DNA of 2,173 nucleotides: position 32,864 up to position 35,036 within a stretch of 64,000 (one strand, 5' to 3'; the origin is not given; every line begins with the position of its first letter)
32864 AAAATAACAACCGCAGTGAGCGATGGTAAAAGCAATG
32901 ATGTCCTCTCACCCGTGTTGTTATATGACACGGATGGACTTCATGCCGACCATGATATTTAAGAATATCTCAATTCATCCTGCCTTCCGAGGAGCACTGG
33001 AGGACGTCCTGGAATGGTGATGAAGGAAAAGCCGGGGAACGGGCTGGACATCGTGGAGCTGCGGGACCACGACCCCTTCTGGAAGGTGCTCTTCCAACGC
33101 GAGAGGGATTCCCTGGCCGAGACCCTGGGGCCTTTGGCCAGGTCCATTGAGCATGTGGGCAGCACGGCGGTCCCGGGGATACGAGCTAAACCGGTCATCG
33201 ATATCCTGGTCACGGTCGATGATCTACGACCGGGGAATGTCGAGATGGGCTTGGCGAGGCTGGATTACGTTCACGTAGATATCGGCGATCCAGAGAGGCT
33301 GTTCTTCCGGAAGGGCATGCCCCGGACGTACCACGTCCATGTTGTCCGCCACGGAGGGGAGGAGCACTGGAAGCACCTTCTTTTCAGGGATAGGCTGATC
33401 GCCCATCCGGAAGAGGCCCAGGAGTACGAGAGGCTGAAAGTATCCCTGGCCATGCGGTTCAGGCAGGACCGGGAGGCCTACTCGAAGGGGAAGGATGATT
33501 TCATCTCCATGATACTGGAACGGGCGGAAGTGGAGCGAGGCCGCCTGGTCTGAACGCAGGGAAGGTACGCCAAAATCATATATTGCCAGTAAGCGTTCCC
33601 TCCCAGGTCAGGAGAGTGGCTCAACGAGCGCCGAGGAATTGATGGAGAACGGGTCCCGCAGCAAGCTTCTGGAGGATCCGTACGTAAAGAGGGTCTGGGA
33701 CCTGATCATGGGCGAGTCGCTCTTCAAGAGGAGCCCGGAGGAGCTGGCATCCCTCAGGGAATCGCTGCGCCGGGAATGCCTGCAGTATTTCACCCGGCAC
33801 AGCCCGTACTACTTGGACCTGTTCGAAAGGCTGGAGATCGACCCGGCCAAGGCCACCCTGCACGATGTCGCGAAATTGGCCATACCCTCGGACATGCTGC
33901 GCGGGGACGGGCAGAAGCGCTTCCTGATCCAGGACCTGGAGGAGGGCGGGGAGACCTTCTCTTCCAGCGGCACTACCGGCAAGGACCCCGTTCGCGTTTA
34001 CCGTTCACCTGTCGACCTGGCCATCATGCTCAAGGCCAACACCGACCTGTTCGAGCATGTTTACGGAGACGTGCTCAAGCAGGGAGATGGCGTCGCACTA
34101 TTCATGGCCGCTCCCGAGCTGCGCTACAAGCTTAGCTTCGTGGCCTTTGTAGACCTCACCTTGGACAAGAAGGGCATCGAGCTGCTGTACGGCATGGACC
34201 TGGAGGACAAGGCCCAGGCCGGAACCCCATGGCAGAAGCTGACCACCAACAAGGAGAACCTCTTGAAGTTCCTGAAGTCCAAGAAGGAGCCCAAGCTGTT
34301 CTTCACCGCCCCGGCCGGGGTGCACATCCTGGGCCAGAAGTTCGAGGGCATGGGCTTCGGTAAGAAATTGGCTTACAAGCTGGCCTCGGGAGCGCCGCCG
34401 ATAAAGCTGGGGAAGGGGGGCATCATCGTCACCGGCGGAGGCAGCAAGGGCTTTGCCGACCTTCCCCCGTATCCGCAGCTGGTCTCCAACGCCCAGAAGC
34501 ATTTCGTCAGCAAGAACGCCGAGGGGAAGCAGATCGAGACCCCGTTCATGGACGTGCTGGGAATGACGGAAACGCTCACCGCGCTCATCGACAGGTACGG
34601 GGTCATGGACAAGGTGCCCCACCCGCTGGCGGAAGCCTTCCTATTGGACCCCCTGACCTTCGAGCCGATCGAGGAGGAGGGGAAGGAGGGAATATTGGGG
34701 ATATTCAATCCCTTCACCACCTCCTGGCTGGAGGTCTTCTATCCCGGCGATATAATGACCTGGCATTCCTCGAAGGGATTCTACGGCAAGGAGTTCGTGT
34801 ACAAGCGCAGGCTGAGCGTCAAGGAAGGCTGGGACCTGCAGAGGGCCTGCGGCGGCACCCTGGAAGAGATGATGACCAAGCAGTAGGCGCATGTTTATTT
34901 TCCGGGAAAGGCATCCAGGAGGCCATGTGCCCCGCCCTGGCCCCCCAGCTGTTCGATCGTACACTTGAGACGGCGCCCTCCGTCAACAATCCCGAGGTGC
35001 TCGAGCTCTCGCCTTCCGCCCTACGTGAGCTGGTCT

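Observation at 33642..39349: LuxE-LuxC-SDR-UbiA operon with an overlapping convergent radical SAM gene: a possible carboxylate-reduction/prenylation lipid or cofactor pathway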

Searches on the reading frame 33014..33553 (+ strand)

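Call 3: search_protein_families(library=pfam, proteins=[window:33014-33553:+], max_evalue=0.01)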
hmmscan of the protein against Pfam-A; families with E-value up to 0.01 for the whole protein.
window:33014-33553:+ (179 aa): 1 family
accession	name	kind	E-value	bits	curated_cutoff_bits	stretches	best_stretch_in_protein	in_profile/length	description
PF04229.20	GrpB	-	4.5e-47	160.6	25.5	1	14-170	2-159/159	GrpB protein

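Call 4: search_protein_families(library=ncbifam, proteins=[window:33014-33553:+], max_evalue=0.01)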
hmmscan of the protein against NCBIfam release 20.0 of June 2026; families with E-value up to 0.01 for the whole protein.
window:33014-33553:+ (179 aa): 1 family
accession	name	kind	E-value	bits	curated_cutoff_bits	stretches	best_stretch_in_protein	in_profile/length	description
NF002879.0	PRK03333.1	equivalog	2.1e-18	66.6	215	1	14-172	212-385/395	dephospho-CoA kinase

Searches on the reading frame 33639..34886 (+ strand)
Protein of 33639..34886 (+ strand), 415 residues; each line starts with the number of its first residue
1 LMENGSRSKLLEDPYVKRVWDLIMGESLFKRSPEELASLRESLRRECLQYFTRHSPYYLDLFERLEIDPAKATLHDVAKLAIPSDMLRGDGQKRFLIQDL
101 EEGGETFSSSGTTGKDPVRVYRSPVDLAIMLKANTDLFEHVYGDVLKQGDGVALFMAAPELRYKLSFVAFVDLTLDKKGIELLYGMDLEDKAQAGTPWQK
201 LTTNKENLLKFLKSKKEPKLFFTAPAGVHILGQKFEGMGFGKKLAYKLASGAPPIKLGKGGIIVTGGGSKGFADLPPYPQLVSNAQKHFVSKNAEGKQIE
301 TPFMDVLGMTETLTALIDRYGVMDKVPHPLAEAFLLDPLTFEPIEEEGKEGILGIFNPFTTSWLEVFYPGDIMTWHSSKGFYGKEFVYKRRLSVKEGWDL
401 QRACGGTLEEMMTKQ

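Call 3: search_protein_families(library=pfam, proteins=[window:33639-34886:+], max_evalue=0.01)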
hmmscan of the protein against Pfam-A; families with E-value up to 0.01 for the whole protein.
window:33639-34886:+ (415 aa): 0 families

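Call 4: search_protein_families(library=ncbifam, proteins=[window:33639-34886:+], max_evalue=0.01)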
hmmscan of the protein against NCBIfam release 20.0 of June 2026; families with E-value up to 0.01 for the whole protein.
window:33639-34886:+ (415 aa): 2 families
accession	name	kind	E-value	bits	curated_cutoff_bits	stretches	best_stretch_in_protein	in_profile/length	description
NF045666.1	DVU1553_fam_AMP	equivalog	3e-06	26.5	300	1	31-158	18-141/331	DVU_1553 family AMP-dependent CoA ligase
NF053551.1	FlxY_rubin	equivalog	7.9e-05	21.6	520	1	31-129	4-102/424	flexirubin biosynthesis putative acyl-CoA ligase FlxY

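Call 5: find_encoding_contigs(protein=window:33639-34886:+, flank=10000, max_places=6)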
Protein window:33639-34886:+ (415 aa): 1 contig read that carries it; 1 place shown.
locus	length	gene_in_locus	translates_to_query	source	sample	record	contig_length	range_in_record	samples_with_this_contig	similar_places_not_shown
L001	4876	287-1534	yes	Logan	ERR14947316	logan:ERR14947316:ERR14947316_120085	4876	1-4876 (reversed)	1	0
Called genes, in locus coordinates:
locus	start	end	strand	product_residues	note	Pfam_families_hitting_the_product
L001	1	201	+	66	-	?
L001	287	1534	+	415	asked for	-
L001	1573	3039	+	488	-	PF00171:Aldedh (weak), PF05893:LuxC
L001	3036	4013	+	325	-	PF01073:3Beta_HSD, PF01370:Epimerase, PF02719:Polysacc_synt_2, PF04321:RmlD_sub_bind, PF05368:NmrA, PF13460:NAD_binding_10, PF16363:GDP_Man_Dehyd, PF07993:NAD_binding_4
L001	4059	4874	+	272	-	?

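Call 6: search_solved_structures(query=window:33639-34886:+, max_evalue=10, show_alignments=2)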
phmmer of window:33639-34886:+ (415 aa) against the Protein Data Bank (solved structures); distinct sequences matched with E-value up to 10: 1.
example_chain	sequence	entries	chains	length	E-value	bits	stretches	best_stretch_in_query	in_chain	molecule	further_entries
7xc6_E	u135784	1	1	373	0.087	15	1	304-395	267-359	LuxE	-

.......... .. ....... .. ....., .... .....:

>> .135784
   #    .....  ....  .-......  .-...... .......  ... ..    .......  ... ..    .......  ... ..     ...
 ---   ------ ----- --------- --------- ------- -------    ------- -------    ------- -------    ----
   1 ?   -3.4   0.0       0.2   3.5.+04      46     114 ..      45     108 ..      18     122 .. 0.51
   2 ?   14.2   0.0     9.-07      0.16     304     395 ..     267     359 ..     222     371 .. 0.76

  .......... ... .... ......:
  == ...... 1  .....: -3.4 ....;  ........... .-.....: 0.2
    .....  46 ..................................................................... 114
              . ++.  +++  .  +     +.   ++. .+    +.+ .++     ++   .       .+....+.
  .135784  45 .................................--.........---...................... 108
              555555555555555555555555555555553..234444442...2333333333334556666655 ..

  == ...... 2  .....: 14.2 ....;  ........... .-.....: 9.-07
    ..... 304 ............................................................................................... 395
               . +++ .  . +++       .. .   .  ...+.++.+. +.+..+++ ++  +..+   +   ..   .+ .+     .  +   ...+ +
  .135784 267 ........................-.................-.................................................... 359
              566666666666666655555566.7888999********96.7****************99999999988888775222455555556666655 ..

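Call 7: find_homologous_proteins(query=window:33639-34886:+, max_evalue=0.001)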
Query window:33639-34886:+ (415 aa): 188 proteins with E <= 0.001 among 7268 candidates; the best 120 are listed.
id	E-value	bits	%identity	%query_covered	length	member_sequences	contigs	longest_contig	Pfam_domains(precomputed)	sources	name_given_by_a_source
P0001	1.9e-269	912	96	100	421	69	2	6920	-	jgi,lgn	-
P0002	1.1e-263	893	94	100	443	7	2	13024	-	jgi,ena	-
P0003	4.6e-253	858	90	100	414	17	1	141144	-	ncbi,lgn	-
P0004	1.3e-252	856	89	100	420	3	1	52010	-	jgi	-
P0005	1.0e-245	833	86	100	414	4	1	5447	-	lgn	-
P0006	4.7e-241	818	85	100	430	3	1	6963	-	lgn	-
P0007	5.2e-239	811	84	100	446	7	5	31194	-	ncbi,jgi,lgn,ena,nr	ncbi:MAG TPA: hypothetical protein VMW85_06075 [Methanomassiliicoccales archaeon]|nr:hypothetical pr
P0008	5.1e-236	801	84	100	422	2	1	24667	-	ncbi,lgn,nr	ncbi:MAG: hypothetical protein JXA45_03810 [Methanomassiliicoccales archaeon]|nr:hypothetical protei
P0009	2.3e-235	799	84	100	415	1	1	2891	-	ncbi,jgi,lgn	jgi:phenylacetate-CoA ligase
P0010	2.4e-233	793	82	100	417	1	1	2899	-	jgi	-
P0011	3.3e-204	697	73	100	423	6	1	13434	-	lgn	-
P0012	2.8e-201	687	73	97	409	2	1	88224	-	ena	-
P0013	4.0e-200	683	69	100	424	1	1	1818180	-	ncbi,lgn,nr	ncbi:MAG: hypothetical protein HPY73_06625 [Methanomassiliicoccales archaeon]|nr:MAG: hypothetical p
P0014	2.3e-197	674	69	100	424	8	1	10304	-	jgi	jgi:hypothetical protein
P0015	7.0e-196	669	87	80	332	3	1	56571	-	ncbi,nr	ncbi:MAG: hypothetical protein LUQ09_02135, partial [Methanomassiliicoccales archaeon]|nr:hypothetic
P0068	4.0e-176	604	62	99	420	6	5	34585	PF04443.18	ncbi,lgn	ncbi:MAG: hypothetical protein QXQ27_05270 [Nitrososphaerota archaeon]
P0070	4.6e-176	604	64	100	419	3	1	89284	PF04443.18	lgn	-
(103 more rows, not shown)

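Call 9: find_related_loci(query=A1, collection=genome_contigs, flank=10000)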
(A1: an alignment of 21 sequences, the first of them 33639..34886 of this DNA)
Query A1 (415 aa) in genome_contigs; peptide patterns used: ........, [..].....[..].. (x = any residue, [..] = any of these).
109 stretches matched a pattern; 88 encode a relative of the query (tblastn E <= 1e-3); the best 80 are kept; 80 distinct loci.
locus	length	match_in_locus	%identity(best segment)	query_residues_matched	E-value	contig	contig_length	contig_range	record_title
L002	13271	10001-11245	94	1-415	0e+0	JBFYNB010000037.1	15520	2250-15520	MAG: Methanomassiliicoccales archaeon isolate PPR_0077 scaffold_916, whole genome shotgun sequence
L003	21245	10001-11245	94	1-415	0e+0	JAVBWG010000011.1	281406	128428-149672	MAG: Methanomassiliicoccales archaeon isolate ZNE14_Bin65 all_Scaff010117, whole genome shotgun sequence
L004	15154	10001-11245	94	1-415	0e+0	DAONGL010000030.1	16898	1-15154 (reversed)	MAG TPA_asm: Methanomassiliicoccales archaeon isolate AMR_MDS_3818 NODE_3581_length_16898_cov_13.046251, whole genome sh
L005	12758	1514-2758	94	1-415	0e+0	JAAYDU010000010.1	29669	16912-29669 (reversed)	MAG: Methanobacteriota archaeon isolate AS06rmzACSIP_582 90659_AS06, whole genome shotgun sequence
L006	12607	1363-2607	93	1-415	0e+0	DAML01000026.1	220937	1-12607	MAG TPA_asm: Methanomassiliicoccaceae archaeon UBA472 UBA472_contig_6199, whole genome shotgun sequence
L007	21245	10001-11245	89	1-415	0e+0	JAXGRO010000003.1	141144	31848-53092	MAG: Methanomassiliicoccales archaeon isolate AnMBR.bin351 bin351_3, whole genome shotgun sequence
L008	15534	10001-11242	84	1-414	0e+0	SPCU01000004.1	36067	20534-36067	MAG: Methanomassiliicoccus sp. isolate das_tool.metabat2.44 k141_1212241, whole genome shotgun sequence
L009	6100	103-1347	68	1-414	0e+0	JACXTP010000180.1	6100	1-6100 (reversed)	MAG: Methanomassiliicoccaceae archaeon isolate bin_107_IMCAS k117_11687557, whole genome shotgun sequence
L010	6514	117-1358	67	1-415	0e+0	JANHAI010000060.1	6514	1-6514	MAG: Candidatus Methanomethylicia archaeon isolate LCB019-004 scaffold_18234_c1, whole genome shotgun sequence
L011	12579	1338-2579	66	1-415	0e+0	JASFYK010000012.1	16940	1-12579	MAG: Thermoproteota archaeon isolate JZ_65_OP_bin_51 NODE_12_length_16940_cov_1.306192, whole genome shotgun sequence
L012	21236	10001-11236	63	1-412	0e+0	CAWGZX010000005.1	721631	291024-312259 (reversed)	MAG: Methanomassiliicoccaceae archaeon isolate MFD02979.bin.1.52 genome assembly, contig: contig_38548, whole genome sho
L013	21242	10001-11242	65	1-415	0e+0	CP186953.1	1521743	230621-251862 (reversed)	MAG: Candidatus Methanosuratincola verstraetei isolate LCB70 chromosome, complete genome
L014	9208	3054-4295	65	1-415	0e+0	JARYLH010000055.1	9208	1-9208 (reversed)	MAG: Candidatus Methanosuratincola sp. isolate A05DMB-I-01 NODE_55_length_9208_cov_3.361954, whole genome shotgun sequen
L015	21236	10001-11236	63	1-413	0e+0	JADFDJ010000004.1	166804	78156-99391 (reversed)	MAG: Methanomassiliicoccus sp. isolate QR_Bin.16 NODE_4_length_166804_cov_43.0616, whole genome shotgun sequence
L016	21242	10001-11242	64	1-415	0e+0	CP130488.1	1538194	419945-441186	MAG: Candidatus Methanosuratincola petrocarbonis isolate LWZ-6 chromosome, complete genome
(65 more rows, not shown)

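Call 30: predict_structure(alignment_id=A1)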
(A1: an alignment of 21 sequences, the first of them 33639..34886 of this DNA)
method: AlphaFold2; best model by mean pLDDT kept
length: 415 residues; sequences in the alignment: 21
mean_pLDDT: 82.5   pTM: 0.83
mean pLDDT of the five models: 82.5, 81.0, 80.8, 80.4, 75.6
residues with pLDDT >= 90: 162; 70-90: 177; 50-70: 61; < 50: 15
segments of 3 or more residues with pLDDT < 50: 405-415
pLDDT, mean of each block of 10 residues (from residue 1): 84 95 93 96 96 94 95 92 76 89 80 68 89 88 77 89 78 85 86 56 85 91 78 68 60 79 75 72 87 91 80 77 92 89 92 90 84 93 92 71 50 37
secondary structure, 60 per line:
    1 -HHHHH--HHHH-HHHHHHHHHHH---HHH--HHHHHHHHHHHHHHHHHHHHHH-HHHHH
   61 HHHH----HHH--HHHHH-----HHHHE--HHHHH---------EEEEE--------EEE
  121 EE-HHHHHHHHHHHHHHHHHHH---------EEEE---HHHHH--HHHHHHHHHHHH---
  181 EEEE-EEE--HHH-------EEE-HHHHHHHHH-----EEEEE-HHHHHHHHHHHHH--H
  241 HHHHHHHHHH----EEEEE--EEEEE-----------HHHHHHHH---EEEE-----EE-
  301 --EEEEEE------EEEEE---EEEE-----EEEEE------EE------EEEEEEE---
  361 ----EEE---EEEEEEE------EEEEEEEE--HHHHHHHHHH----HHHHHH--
elements in order: H2-6 H9-12 H14-24 H33-54 H56-64 H74-78 H84-87 H91-95 E105-109 E118-122 H124-142 E152-155 H159-163 H166-177 E181-184 E186-188 E201-203 H205-213 E219-223 H225-237 H240-250 E255-259 E262-266 H278-285 E289-292 E303-308 E315-319 E323-326 E332-336 E351-357 E365-367 E371-377 E384-391 H394-403 H408-413

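Call 32: search_protein_representatives(protein=window:33639-34886:+)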
Query: 415 residues. Proteins with E-value up to 0.001 (for the whole library): 54; up to 1e-10: 42; up to 1e-30: 20. The best 54 are listed.
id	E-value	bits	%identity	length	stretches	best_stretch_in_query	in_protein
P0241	7.4e-143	492.9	55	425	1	7-412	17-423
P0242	3.3e-106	372.2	45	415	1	9-414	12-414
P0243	1.8e-89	317.1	52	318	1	3-277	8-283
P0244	1.6e-87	310.6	61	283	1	130-352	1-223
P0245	1.1e-76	275.0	42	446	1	10-413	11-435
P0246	1.4e-72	261.4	51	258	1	12-260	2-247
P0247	6.0e-71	256.1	42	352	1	63-411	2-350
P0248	3.1e-69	250.4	40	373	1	12-396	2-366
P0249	2.1e-68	247.7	68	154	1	263-413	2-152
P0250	1.1e-61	225.6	37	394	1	9-407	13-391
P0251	4.9e-59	216.8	44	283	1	6-248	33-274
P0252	3.0e-57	210.9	37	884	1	11-409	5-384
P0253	2.7e-47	178.1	33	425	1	10-404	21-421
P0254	2.1e-43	165.3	58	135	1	3-129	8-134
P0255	2.3e-40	155.3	31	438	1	9-405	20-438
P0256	5.1e-36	141.0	33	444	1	12-405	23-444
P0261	6.1e-30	121.0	32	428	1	7-405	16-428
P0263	4.8e-29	118.0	30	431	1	9-406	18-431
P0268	5.0e-23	98.2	28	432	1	8-389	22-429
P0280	5.8e-12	61.8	32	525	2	246-372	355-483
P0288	9.3e-05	38.0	33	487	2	39-177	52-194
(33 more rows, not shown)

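Call 33: search_protein_families(library=pfam, proteins=[P0252, P0242, P0245, P0250, P0253, P0255, P0261, P0268, P0280, P0288], max_evalue=0.01)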
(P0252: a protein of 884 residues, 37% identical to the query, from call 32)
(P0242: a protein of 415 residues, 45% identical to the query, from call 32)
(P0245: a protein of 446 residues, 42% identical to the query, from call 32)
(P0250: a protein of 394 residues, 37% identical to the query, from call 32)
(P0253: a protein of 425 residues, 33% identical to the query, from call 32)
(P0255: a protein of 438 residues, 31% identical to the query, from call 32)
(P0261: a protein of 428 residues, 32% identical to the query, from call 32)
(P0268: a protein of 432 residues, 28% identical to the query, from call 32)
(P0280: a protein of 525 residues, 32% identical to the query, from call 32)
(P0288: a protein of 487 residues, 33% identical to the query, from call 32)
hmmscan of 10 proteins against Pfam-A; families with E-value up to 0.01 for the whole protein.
P0252 (884 aa): 1 family
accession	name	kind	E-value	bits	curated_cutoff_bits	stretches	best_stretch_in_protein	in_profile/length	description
PF05893.19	LuxC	-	4.9e-20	72.2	21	1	422-754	5-333/401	Acyl-CoA reductase (LuxC)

P0242 (415 aa): 0 families

P0245 (446 aa): 0 families

P0250 (394 aa): 0 families

P0253 (425 aa): 0 families

P0255 (438 aa): 0 families

P0261 (428 aa): 0 families

P0268 (432 aa): 0 families

P0280 (525 aa): 0 families

P0288 (487 aa): 0 families

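Call 34: fold_search(model_id=the predicted structure, library=pdb)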
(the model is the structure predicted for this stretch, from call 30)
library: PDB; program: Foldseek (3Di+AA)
matches with E <= 10: 953; with E <= 0.001: 301
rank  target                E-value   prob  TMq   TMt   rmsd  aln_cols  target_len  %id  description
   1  2y27_B                1.6e-13  1.00  0.63  0.62   4.1       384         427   15  crystal structure of PaaK1 in complex with ATP from Burkholderia cenocepacia (released 2011-05-04)
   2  2y27_A                5.2e-13  1.00  0.64  0.62   3.8       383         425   15  crystal structure of PaaK1 in complex with ATP from Burkholderia cenocepacia (released 2011-05-04)
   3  2y4o_A                6.2e-13  1.00  0.63  0.60   4.3       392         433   14  Crystal Structure of PaaK2 in complex with phenylacetyl adenylate (released 2011-03-09)
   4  4rvo_D                6.9e-13  1.00  0.59  0.57   4.6       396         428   15  Crystal structure of a Putative Acyl-CoA ligase (BT_0428) from Bacteroides thetaiotaomicron VPI-5482 at 2.41 A resolut (released 2014-12-31)
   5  4r1m_A                7.3e-13  1.00  0.60  0.57   4.8       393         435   16  Crystal structure of a Putative Acyl-CoA ligase (BT_0428) from Bacteroides thetaiotaomicron VPI-5482 at 2.48 A resolut (released 2014-08-27)
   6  4r1m_C                8.7e-13  1.00  0.64  0.62   4.0       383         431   16  Crystal structure of a Putative Acyl-CoA ligase (BT_0428) from Bacteroides thetaiotaomicron VPI-5482 at 2.48 A resolut (released 2014-08-27)
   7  2y4o_B                9.8e-13  1.00  0.62  0.60   4.5       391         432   13  Crystal Structure of PaaK2 in complex with phenylacetyl adenylate (released 2011-03-09)
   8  4r1l_B                1.2e-12  1.00  0.60  0.59   4.8       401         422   15  Crystal structure of a Putative Acyl-CoA ligase (BT_0428) from Bacteroides thetaiotaomicron VPI-5482 at 2.42 A resolut (released 2014-08-27)
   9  4rvn_B                1.4e-12  1.00  0.60  0.58   4.7       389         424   15  Crystal structure of a Putative Acyl-CoA ligase (BT_0428) from Bacteroides thetaiotaomicron VPI-5482 at 2.20 A resolut (released 2015-01-21)
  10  4rvo_B                1.5e-12  1.00  0.59  0.58   4.6       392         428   16  Crystal structure of a Putative Acyl-CoA ligase (BT_0428) from Bacteroides thetaiotaomicron VPI-5482 at 2.41 A resolut (released 2014-12-31)
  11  4rvn_D                2.1e-12  1.00  0.59  0.58   4.7       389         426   15  Crystal structure of a Putative Acyl-CoA ligase (BT_0428) from Bacteroides thetaiotaomicron VPI-5482 at 2.20 A resolut (released 2015-01-21)
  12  4r1m_D                2.6e-12  1.00  0.61  0.60   4.0       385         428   15  Crystal structure of a Putative Acyl-CoA ligase (BT_0428) from Bacteroides thetaiotaomicron VPI-5482 at 2.48 A resolut (released 2014-08-27)
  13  4r1l_C                2.6e-12  1.00  0.61  0.58   4.7       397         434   17  Crystal structure of a Putative Acyl-CoA ligase (BT_0428) from Bacteroides thetaiotaomicron VPI-5482 at 2.42 A resolut (released 2014-08-27)
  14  2y4n_A                2.7e-12  1.00  0.63  0.62   3.9       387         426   13  PaaK1 in complex with phenylacetyl adenylate (released 2011-03-01)
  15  4r1l_A                3.3e-12  1.00  0.60  0.58   4.9       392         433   16  Crystal structure of a Putative Acyl-CoA ligase (BT_0428) from Bacteroides thetaiotaomicron VPI-5482 at 2.42 A resolut (released 2014-08-27)
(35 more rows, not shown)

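Call 35: search_protein_families(library=pfam, alignment_id=A1, max_evalue=1)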
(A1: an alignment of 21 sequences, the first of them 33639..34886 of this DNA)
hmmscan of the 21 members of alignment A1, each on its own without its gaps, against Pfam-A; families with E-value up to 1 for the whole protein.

A. member 1, window:33639-34886:+ (415 aa): 0 families

B. families by the number of members that match (of 21 scanned): 5 families
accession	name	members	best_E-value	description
PF04443.18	LuxE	2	2.9e-07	Acyl-protein synthetase, LuxE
PF21809.3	Glyco_hydro_84_hel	1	0.071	Bacterial GH84, post-catalytic domain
PF11899.13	DUF3419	1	0.072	Protein of unknown function (DUF3419)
PF12281.14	NTP_transf_8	1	0.19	Nucleotidyltransferase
PF10374.15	EST1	1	0.26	Telomerase activating protein Est1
